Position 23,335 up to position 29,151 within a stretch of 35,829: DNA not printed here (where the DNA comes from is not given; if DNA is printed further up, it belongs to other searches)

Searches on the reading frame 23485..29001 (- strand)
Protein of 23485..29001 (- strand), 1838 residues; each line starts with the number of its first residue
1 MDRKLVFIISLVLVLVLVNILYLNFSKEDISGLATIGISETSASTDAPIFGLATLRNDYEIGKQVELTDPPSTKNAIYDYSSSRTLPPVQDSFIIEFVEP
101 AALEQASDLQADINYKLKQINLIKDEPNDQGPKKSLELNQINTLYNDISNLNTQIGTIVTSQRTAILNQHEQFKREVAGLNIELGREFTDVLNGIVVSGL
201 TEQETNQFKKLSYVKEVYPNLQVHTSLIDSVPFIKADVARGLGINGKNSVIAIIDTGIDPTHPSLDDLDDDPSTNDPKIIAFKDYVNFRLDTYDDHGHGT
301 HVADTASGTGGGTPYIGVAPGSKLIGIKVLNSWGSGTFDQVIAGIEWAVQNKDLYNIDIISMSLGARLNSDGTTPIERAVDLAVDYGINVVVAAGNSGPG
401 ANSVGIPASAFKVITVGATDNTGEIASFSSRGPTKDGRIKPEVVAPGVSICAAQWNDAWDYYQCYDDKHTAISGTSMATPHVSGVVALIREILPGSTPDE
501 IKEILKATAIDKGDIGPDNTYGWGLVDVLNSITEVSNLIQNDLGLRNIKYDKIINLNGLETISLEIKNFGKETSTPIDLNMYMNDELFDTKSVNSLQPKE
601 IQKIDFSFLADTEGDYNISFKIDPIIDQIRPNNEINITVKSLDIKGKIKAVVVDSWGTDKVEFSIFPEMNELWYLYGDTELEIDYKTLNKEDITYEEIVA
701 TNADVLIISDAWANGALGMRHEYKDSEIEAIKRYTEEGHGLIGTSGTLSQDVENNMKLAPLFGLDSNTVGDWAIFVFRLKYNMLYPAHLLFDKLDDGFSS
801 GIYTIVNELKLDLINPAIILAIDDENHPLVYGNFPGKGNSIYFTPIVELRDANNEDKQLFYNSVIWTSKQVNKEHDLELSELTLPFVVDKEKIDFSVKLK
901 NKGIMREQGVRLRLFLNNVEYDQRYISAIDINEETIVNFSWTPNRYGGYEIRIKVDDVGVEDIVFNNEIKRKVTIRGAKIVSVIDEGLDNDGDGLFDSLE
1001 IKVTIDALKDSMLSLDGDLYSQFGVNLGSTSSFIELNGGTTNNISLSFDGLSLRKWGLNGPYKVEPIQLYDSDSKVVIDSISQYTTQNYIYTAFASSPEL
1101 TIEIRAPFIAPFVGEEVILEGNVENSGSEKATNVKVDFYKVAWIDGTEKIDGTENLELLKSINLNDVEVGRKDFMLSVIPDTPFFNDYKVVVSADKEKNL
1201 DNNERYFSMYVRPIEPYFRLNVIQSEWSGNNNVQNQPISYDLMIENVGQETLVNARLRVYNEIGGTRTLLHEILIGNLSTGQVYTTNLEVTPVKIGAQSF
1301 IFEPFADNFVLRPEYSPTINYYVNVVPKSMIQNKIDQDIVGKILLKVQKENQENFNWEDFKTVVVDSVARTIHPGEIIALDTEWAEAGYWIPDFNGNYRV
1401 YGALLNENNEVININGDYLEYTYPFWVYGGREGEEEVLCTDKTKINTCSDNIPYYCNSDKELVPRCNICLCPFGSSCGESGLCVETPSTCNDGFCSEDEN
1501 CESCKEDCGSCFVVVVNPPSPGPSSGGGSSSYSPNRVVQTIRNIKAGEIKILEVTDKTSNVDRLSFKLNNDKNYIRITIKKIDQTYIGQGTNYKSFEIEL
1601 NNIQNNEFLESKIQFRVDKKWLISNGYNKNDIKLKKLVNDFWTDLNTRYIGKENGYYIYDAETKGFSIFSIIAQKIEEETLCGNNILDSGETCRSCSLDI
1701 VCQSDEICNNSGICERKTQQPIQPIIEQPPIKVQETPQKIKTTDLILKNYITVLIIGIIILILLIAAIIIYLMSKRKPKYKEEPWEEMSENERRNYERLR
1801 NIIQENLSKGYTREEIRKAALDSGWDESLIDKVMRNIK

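Call 46: search_protein_families(library=pfam, proteins=[window:23485-29001:-], max_evalue=0.001)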
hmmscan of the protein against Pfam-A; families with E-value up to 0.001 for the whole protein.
window:23485-29001:- (1838 aa): 3 families
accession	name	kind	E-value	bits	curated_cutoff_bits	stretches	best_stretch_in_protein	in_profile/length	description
PF00082.27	Peptidase_S8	-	2.3e-63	214.7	21.8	1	246-524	1-288/288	Subtilase family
PF07705.17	CARDB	-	9e-30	103.3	22.7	2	558-624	19-85/101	CARDB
PF16101.10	PRIMA1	-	2.1e-05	24.8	38.6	1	1687-1784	32-133/158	Proline-rich membrane anchor 1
